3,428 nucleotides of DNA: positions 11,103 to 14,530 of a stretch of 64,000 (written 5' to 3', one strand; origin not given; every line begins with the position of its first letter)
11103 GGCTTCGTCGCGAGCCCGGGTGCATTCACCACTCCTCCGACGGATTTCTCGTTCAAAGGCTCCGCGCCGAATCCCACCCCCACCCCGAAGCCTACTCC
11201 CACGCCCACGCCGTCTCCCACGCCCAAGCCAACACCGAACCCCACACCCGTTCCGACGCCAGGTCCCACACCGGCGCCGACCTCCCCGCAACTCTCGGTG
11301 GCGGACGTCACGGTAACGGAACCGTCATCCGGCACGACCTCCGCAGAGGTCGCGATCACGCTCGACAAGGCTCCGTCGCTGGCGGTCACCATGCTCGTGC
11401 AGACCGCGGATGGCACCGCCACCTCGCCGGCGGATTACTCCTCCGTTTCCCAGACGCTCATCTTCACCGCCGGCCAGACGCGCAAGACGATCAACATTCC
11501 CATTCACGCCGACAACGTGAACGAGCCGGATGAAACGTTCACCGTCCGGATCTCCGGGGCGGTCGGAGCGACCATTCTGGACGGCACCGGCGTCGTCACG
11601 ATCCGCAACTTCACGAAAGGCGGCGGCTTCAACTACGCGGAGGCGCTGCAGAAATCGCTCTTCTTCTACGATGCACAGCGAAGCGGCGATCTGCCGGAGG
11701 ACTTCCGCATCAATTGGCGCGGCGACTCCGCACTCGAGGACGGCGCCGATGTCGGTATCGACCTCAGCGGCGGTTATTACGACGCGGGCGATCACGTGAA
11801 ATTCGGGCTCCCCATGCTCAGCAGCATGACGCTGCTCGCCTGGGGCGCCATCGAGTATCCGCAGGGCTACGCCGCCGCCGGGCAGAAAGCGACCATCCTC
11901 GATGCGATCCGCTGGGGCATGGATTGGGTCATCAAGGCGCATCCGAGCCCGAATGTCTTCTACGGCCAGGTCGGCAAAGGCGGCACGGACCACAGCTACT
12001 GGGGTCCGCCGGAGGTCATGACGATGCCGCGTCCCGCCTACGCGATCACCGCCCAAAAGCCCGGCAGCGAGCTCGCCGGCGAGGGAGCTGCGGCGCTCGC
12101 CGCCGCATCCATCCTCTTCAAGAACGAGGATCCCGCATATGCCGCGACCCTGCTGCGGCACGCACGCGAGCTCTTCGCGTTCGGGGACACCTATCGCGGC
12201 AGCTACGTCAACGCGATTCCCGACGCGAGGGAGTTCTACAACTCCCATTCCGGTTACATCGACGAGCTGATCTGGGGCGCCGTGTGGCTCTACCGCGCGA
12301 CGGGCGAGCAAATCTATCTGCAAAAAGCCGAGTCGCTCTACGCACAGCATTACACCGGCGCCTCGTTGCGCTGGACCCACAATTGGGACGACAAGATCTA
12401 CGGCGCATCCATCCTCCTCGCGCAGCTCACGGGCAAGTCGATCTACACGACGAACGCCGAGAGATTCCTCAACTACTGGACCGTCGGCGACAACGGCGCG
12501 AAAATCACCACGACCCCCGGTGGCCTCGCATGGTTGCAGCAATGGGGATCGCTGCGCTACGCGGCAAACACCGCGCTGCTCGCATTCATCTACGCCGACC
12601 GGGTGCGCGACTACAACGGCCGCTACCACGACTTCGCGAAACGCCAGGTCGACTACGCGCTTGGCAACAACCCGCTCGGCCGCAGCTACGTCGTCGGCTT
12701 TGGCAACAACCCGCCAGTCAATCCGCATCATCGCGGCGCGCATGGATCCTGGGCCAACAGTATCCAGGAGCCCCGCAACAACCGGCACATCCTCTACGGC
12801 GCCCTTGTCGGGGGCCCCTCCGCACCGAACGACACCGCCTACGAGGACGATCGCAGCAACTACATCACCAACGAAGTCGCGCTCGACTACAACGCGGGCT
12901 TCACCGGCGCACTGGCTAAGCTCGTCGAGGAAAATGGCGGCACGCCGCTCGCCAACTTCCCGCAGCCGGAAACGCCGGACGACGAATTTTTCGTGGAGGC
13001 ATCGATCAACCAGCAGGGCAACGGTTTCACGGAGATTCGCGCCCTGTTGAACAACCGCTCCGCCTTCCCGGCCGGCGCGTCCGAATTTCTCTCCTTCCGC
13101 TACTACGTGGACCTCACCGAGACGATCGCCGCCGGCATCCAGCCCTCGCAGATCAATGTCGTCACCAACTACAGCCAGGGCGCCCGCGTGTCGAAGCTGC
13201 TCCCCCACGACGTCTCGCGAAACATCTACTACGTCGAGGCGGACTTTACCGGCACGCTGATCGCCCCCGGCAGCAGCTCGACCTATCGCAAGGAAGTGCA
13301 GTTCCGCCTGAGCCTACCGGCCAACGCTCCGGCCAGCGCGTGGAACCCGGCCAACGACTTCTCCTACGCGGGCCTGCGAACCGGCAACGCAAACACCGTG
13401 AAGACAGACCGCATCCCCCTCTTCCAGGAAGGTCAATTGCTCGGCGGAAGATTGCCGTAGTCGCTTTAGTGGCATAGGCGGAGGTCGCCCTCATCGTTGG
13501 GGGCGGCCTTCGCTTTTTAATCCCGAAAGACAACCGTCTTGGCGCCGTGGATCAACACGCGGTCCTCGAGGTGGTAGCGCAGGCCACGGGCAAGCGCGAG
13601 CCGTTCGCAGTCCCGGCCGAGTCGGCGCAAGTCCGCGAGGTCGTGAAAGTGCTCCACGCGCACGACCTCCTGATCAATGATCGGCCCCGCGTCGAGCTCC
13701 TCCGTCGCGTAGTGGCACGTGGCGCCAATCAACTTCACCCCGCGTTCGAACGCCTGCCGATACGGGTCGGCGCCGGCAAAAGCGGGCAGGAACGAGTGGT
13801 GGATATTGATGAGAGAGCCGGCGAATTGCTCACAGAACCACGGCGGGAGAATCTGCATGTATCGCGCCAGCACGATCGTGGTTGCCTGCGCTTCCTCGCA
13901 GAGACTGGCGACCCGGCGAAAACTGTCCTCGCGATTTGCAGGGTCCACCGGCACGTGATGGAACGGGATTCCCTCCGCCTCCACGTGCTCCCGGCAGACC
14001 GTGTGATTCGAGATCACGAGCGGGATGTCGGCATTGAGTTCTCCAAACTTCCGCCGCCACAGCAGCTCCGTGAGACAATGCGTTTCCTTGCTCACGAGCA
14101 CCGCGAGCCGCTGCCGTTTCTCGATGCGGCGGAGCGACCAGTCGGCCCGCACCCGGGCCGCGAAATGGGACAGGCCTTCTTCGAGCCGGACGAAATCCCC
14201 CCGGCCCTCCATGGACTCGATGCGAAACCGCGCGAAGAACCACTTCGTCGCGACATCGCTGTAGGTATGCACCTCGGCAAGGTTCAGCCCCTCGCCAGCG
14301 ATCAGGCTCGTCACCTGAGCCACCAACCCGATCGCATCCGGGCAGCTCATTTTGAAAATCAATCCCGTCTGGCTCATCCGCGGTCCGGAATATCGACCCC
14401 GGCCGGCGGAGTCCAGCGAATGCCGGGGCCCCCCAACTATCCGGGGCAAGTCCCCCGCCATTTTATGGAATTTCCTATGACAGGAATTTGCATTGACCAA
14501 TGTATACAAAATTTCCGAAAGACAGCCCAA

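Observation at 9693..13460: A single secreted 1255-aa protein fuses an AA10 LPMO to a GH9-CBM3c endoglucanase through two CBM2s and a Calx-beta module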

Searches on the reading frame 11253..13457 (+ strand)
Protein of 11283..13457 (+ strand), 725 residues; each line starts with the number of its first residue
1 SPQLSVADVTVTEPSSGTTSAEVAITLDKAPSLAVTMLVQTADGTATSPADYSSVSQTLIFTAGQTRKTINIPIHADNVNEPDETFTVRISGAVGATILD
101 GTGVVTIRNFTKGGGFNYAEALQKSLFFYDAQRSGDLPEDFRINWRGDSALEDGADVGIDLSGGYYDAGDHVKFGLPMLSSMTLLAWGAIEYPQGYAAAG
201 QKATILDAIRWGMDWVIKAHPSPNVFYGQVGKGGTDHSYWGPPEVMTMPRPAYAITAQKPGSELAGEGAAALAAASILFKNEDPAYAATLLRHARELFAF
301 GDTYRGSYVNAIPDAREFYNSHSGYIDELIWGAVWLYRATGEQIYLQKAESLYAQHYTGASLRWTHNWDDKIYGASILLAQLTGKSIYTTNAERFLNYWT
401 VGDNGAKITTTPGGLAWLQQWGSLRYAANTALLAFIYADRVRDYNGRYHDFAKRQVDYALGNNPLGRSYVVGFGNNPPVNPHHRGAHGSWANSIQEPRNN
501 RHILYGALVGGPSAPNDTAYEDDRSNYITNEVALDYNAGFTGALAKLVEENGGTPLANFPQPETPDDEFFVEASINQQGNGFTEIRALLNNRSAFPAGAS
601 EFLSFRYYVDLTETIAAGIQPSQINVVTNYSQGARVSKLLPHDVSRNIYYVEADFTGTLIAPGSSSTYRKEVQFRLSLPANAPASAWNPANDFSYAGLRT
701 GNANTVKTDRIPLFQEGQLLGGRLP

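Call 9: search_solved_structures(query=window:11283-13457:+, max_evalue=1e-10, show_alignments=1)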
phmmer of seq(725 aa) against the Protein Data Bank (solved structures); distinct sequences matched with E-value up to 1e-10: 25.
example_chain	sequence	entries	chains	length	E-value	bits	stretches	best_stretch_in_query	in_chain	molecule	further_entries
8u49_A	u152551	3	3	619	4e-222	742.8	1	116-724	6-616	Endoglucanase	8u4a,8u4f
1js4_A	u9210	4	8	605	1.9e-217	727.3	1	115-702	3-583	ENDO/EXOCELLULASE E4 | T. FUSCA ENDO/EXO-CELLULASE E4 CATALYTIC DOMAIN AND CELLULOSE-BINDING DOMAIN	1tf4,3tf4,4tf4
1g87_A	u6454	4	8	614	4.2e-188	630.3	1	114-722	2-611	ENDOCELLULASE 9G | ENDOGLUCANASE 9G | ENDOGLUCANASE G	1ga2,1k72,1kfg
7unp_A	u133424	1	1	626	1.3e-186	625.4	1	116-722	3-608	Glucanase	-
5gxx_A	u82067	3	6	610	2.9e-166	558.1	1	113-724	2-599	Glucanase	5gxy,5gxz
5gy0_A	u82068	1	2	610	2.2e-165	555.2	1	113-724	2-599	Glucanase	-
5gy1_A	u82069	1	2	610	4.1e-165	554.3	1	113-724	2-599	Glucanase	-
4dod_A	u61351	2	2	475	4.5e-149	501.3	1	103-560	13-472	1,4-beta-glucanase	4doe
7v0i_A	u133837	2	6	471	2.1e-146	492.4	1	116-562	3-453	Glucanase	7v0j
2xfg_A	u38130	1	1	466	1.4e-143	483.1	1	114-549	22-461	ENDOGLUCANASE 1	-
1ks8_A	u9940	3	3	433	9.6e-131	440.7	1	116-548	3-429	Endo-b-1,4-glucanase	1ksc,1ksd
8ihy_A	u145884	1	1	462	6.1e-126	424.8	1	116-547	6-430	Endoglucanase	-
3wc3_A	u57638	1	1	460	6.9e-126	424.6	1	116-547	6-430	Endo-1, 4-beta-glucanase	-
8ihx_A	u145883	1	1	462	2.8e-125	422.6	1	116-547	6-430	Endoglucanase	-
8ihw_A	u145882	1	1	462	6.8e-125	421.3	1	116-547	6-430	Endoglucanase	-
6dht_A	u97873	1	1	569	6.3e-12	47.9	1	158-543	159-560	Xyloglucan-specific endo-beta-1,4-glucanase BoGH9A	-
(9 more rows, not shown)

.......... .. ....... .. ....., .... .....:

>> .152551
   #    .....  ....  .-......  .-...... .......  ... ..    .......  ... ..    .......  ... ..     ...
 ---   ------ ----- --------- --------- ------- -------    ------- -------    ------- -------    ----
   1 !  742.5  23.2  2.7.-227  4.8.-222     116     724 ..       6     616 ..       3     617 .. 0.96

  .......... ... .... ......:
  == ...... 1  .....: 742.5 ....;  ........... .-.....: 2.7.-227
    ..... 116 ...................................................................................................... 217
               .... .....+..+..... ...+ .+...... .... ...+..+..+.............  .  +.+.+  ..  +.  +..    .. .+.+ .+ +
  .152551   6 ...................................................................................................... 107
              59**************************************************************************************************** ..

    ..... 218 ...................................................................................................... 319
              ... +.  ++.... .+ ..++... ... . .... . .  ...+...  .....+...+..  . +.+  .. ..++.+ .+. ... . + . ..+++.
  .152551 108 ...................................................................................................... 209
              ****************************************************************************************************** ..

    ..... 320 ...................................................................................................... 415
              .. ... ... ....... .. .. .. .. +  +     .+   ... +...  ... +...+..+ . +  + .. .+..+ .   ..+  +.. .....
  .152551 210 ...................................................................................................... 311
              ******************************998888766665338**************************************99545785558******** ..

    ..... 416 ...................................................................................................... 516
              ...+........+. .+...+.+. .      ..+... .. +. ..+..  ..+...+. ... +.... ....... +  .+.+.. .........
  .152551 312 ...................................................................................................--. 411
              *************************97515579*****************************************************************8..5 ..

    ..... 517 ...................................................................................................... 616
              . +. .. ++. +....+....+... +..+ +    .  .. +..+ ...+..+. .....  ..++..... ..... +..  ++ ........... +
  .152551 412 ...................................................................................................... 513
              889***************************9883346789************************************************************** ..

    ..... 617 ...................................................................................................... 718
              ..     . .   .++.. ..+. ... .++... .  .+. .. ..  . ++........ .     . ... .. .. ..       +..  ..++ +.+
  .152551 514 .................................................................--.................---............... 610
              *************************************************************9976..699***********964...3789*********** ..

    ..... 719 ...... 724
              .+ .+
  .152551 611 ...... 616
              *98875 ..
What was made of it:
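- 12960..13460 (+): CBM3c, residues 1090-1255, docked on GH9, followed by the stop codon. It matches the CBM3c chain 2xfg_B at 3e-41 (call 9).
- On GH9 theme B (processive endoglucanase, GH9-CBM3c): 2xfg_B (a CBM3c chain) matches at 3e-41 (call 9).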

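Call 50: predict_structure(alignment_id=A2)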
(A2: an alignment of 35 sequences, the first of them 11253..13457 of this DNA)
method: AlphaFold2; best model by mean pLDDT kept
length: 735 residues; sequences in the alignment: 35
mean_pLDDT: 88.9   pTM: 0.76
mean pLDDT of the five models: 88.9, 88.8, 87.3, 85.1, 84.3
residues with pLDDT >= 90: 428; 70-90: 273; 50-70: 23; < 50: 11
segments of 3 or more residues with pLDDT < 50: 1-8, 122-124
pLDDT, mean of each block of 10 residues (from residue 1): 44 85 85 90 92 89 94 90 86 89 90 82 71 95 90 87 86 79 82 97 96 96 95 86 72 78 86 93 98 97 97 87 74 84 98 98 82 84 94 95 94 89 92 92 97 90 96 89 86 82 81 90 92 87 90 97 88 75 93 95 82 96 95 94 95 96 94 80 95 91 94 91 93 92
secondary structure, 60 per line:
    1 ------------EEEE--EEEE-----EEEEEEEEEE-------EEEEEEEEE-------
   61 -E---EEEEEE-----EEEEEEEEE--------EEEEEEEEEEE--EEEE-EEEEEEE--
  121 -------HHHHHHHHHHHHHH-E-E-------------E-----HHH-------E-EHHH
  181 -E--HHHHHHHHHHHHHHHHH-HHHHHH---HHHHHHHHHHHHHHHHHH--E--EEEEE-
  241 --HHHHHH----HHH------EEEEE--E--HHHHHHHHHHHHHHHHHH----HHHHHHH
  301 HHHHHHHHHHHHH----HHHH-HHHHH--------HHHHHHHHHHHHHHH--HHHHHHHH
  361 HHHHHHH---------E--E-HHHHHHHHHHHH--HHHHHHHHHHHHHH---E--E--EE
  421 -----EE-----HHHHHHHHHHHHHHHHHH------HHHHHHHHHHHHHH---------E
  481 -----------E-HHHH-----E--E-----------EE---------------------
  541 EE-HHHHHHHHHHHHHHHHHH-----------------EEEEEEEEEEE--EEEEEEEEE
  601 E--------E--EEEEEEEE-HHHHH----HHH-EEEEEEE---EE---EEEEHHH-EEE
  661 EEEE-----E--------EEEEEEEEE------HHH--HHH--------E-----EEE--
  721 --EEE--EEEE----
elements in order (helices of 4 or more, strands of 3 or more residues): E13-16 E19-22 E28-37 E45-53 E66-71 E77-85 E94-104 E107-110 E112-118 H128-141 H185-201 H203-208 H212-229 E235-239 H243-248 E262-266 H272-289 H294-313 H318-321 H323-327 H336-350 H353-367 H382-393 H396-409 H433-450 H457-470 H494-497 H544-561 E579-589 E592-601 E613-620 H622-626 E635-641 E650-653 E658-664 E679-687 E716-718 E723-725 E728-731
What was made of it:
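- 11289..11606 (+): Calx-beta module, residues 533-638, joined to GH9 by a 7-residue hinge (FTKGGG, 639-645). The AF2 model is all-beta with pLDDT 85-94 and falls below 50 at the hinge (call 50).
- On GH9 themes C/D (Ig-like domain packed on GH9, as in CelD and AaCel9A): pLDDT falls below 50 at the Calx-GH9 junction (model residues 122-124, call 50).
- On Calx-beta domain: All-beta model with pLDDT 85-94 (call 50).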

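Call 52: fold_search(model_id=the predicted structure, library=pdb)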
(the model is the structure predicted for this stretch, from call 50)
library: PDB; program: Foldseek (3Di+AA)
matches with E <= 10: 1738; with E <= 0.001: 127
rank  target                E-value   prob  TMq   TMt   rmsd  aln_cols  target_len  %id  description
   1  8u4a_A                3.3e-72  1.00  0.80  0.96   1.7       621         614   56  Crystal Structure of BlCel9A from Glycoside Hydrolase Family 9 in Complex with Cellotriose (released 2024-02-14)
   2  8u49                  4.2e-72  1.00  0.80  0.95   1.7       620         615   56  The Apo Crystal Structure of BlCel9A from Glycoside Hydrolase Family 9 (released 2024-02-14)
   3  1tf4_A                9.2e-70  1.00  0.79  0.96   1.9       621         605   55  ENDO/EXOCELLULASE FROM THERMOMONOSPORA (released 1997-09-04)
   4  1g87_B                2.8e-66  1.00  0.79  0.95   1.9       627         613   47  THE CRYSTAL STRUCTURE OF ENDOGLUCANASE 9G FROM CLOSTRIDIUM CELLULOLYTICUM (released 2003-07-15)
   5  1k72_A                4.7e-66  1.00  0.79  0.95   1.9       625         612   48  The X-ray Crystal Structure Of Cel9G Complexed With cellotriose (released 2003-07-15)
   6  1ga2_A                5.2e-66  1.00  0.79  0.95   1.9       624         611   48  THE CRYSTAL STRUCTURE OF ENDOGLUCANASE 9G FROM CLOSTRIDIUM CELLULOLYTICUM COMPLEXED WITH CELLOBIOSE (released 2003-07-22)
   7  1g87_A                1.8e-65  1.00  0.79  0.95   1.9       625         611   47  THE CRYSTAL STRUCTURE OF ENDOGLUCANASE 9G FROM CLOSTRIDIUM CELLULOLYTICUM (released 2003-07-15)
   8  7unp                  1.9e-63  1.00  0.76  0.91   2.6       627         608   48  Crystal structure of the CelR catalytic domain and CBM3c (released 2023-04-05)
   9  5gxx_B                5.5e-63  1.00  0.77  0.94   1.8       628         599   46  Crystal structure of endoglucanase CelQ from Clostridium thermocellum complexed with Tris (released 2017-09-27)
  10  5gy0_A                3.2e-62  1.00  0.77  0.94   1.8       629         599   45  Crystal structure of endoglucanase CelQ from Clostridium thermocellum complexed with cellotetraose (released 2017-09-27)
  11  5gy1_A                5.0e-62  1.00  0.77  0.94   1.8       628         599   46  Crystal structure of endoglucanase CelQ from Clostridium thermocellum complexed with cellotriose (released 2017-09-27)
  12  5gxx_A                3.3e-61  1.00  0.77  0.94   1.8       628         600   46  Crystal structure of endoglucanase CelQ from Clostridium thermocellum complexed with Tris (released 2017-09-27)
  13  2xfg_A                4.7e-46  1.00  0.58  0.95   1.6       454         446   52  Reassembly and co-crystallization of a family 9 processive endoglucanase from separately expressed GH9 and CBM3c modul (released 2011-06-22)
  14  7v0i_A                9.3e-46  1.00  0.59  0.95   1.5       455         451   50  Crystal structure of a CelR catalytic domain active site mutant with bound cellohexaose substrate (released 2023-04-05)
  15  4dod                  2.4e-45  1.00  0.58  0.94   1.6       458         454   52  The structure of Cbescii CelA GH9 module (released 2013-02-20)
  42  5dgq_A                4.0e-13  1.00  0.40  0.50  13.5       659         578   16  Crystal structure of GH9 exo-beta-D-glucosaminidase PBPRA0520 (released 2015-12-09)
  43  5dgq_B                1.9e-12  1.00  0.41  0.51  12.7       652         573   14  Crystal structure of GH9 exo-beta-D-glucosaminidase PBPRA0520 (released 2015-12-09)
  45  6gdt_E                1.1e-11  1.00  0.40  0.50  13.5       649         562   14  Crystal structure of exo-glucosidase/glucosaminidase VC0615 from Vibrio Cholerae (released 2018-08-15)
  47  6gdt_A                2.9e-11  1.00  0.38  0.48  13.8       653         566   14  Crystal structure of exo-glucosidase/glucosaminidase VC0615 from Vibrio Cholerae (released 2018-08-15)
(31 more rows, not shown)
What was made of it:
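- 11628..12938 (+): GH9 catalytic domain, residues 646-1082; catalytic D697, D700 and E1061. PDB and Foldseek matches in calls 9 and 52.
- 12960..13460 (+): The two-domain superposition on E4 and BlCel9A gives TM 0.96 (call 52).
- On GH9 theme B (processive endoglucanase, GH9-CBM3c): The model superposes on 8U4A, 1TF4 and 1G87 over about 620 columns spanning both domains, with TM 0.95-0.96 and rmsd 1.7-1.9 A (call 52).
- On GH9 themes C/D (Ig-like domain packed on GH9, as in CelD and AaCel9A): Superposition on 1CLC and 3GZK gives rmsd 11-12 A (call 52).
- GH9-CBM3c: 55-56% identical to BlCel9A and T. fusca E4 and superposes on them as a two-domain unit (calls 9, 52). GH9 contains glucosaminidases and xyloglucanases (PDB 5dgq, 6gdt and 6dht appear in calls 9 and 52). 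The match to E4/Cel9G/CelR-type processive endoglucanases is 47-56% identity over both GH9 and CBM3c (calls 9, 52).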

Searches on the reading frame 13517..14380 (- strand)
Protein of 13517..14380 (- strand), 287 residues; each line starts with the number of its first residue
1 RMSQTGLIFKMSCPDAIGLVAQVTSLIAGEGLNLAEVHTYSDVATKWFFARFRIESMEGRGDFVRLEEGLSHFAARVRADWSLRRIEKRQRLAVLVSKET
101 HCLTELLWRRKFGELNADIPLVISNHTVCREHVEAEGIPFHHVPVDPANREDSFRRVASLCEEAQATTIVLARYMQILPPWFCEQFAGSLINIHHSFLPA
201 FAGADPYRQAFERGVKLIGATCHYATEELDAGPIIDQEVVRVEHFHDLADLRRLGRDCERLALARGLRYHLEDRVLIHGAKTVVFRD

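Call 35: search_protein_families(library=pfam, proteins=[window:13517-14380:-], max_evalue=0.00001)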
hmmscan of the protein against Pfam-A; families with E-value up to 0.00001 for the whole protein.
window:13517-14380:- (287 aa): 1 family
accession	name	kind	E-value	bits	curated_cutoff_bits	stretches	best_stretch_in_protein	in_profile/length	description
PF00551.24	Formyl_trans_N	-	2.7e-38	132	26.1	1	91-263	2-177/181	Formyl transferase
